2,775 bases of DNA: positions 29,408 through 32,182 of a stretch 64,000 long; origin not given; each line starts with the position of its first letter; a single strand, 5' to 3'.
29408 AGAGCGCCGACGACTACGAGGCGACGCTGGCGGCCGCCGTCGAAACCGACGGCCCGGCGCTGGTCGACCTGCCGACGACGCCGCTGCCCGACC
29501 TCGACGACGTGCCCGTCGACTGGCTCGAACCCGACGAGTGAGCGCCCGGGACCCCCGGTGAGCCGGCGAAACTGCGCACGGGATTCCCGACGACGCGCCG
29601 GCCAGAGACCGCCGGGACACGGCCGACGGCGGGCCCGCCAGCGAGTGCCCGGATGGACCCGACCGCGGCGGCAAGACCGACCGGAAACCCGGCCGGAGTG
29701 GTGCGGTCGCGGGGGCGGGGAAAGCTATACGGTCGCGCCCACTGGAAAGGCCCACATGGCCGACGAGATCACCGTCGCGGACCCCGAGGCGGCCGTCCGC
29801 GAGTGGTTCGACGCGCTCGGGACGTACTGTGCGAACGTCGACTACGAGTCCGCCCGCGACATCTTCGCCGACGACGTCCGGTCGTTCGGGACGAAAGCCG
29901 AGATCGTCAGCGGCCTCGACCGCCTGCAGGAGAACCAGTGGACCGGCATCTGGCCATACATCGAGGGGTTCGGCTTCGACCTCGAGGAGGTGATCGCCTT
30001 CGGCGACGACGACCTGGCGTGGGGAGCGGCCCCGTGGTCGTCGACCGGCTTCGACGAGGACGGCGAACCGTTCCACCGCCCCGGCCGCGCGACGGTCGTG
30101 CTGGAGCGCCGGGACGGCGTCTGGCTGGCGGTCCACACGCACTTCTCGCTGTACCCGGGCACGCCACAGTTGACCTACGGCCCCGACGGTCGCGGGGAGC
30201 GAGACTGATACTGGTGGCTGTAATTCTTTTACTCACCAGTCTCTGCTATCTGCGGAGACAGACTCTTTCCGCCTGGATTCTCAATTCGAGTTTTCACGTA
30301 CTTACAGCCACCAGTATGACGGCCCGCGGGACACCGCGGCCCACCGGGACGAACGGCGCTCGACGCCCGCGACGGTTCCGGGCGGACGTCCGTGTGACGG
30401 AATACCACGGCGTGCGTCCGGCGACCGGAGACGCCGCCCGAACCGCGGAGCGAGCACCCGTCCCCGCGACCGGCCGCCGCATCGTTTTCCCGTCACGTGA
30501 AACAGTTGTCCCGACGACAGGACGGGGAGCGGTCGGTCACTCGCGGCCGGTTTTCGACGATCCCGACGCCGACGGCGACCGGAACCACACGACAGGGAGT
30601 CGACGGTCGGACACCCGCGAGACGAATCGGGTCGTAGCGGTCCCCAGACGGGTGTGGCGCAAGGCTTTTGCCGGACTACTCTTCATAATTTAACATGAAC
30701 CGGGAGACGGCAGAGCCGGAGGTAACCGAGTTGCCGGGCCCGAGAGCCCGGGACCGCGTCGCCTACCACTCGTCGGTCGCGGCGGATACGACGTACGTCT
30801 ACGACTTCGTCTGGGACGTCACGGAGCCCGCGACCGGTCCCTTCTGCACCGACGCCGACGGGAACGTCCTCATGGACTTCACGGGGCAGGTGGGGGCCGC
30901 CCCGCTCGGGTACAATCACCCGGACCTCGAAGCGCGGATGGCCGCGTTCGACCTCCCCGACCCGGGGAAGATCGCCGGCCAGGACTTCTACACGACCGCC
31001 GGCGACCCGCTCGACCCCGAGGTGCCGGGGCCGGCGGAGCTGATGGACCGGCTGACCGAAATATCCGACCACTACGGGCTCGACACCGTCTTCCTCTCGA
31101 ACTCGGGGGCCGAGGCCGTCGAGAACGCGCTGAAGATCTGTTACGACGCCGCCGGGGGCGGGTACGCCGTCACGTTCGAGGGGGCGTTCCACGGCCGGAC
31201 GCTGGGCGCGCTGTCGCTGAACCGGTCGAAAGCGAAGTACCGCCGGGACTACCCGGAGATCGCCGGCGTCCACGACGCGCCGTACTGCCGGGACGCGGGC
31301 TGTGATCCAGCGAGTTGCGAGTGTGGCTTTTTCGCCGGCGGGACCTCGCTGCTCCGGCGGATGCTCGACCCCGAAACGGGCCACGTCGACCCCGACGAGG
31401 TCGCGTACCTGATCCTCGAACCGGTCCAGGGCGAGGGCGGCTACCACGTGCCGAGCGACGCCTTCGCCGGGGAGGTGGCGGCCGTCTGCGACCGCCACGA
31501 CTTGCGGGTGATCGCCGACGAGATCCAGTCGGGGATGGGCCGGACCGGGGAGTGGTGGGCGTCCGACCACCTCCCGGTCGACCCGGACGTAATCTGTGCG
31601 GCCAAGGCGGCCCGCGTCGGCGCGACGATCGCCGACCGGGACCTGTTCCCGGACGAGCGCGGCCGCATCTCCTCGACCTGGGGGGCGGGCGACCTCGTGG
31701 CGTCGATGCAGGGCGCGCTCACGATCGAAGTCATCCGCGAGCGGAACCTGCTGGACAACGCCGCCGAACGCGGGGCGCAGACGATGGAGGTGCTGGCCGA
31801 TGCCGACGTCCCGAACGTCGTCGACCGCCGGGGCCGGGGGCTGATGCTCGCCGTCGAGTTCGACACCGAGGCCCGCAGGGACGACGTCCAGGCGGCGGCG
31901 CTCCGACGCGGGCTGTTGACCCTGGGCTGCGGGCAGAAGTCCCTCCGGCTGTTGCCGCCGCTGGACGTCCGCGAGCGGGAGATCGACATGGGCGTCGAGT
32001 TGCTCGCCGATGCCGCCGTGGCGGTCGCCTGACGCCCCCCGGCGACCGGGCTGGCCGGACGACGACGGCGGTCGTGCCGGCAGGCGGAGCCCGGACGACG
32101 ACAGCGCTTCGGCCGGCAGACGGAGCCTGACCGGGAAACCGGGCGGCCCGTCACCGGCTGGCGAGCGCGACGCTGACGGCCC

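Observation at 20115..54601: All six small TIR elements carry a directly duplicated TGA, and in five cases it is the neighbouring gene's stop codon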

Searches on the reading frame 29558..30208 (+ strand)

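Call 5: search_protein_families(library=pfam, proteins=[window:29558-30208:+], max_evalue=0.01)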
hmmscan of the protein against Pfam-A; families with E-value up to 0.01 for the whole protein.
window:29558-30208:+ (216 aa): 4 families
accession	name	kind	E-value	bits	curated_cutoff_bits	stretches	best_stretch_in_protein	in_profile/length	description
PF13474.12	SnoaL_3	-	2.9e-11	44.2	22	1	80-198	1-118/121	SnoaL-like domain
PF14534.12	DUF4440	-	1.1e-05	26.2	25.2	1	84-190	5-106/107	Domain of unknown function (DUF4440)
PF08332.16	CaMKII_AD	-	0.00077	20.1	22.1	1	149-197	77-125/128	Calcium/calmodulin dependent protein kinase II association domain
PF13577.12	SnoaL_4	-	0.0018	18.7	24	1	77-193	6-124/126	SnoaL-like domain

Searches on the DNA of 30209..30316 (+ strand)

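Call 38: search_dna_similar(query=window:30209-30316:+, collection=plasmids, mode=distant, max_evalue=0.01, max_rows=30)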
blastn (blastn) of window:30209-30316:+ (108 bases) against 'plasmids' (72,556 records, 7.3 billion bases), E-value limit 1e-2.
No match.

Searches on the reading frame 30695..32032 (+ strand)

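Call 5: search_protein_families(library=pfam, proteins=[window:30695-32032:+], max_evalue=0.01)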
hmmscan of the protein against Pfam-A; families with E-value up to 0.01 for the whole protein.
window:30695-32032:+ (445 aa): 1 family
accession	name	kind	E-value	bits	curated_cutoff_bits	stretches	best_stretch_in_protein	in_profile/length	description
PF00202.27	Aminotran_3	-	1.3e-74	251.8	30.5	1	44-440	14-402/403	Aminotransferase class-III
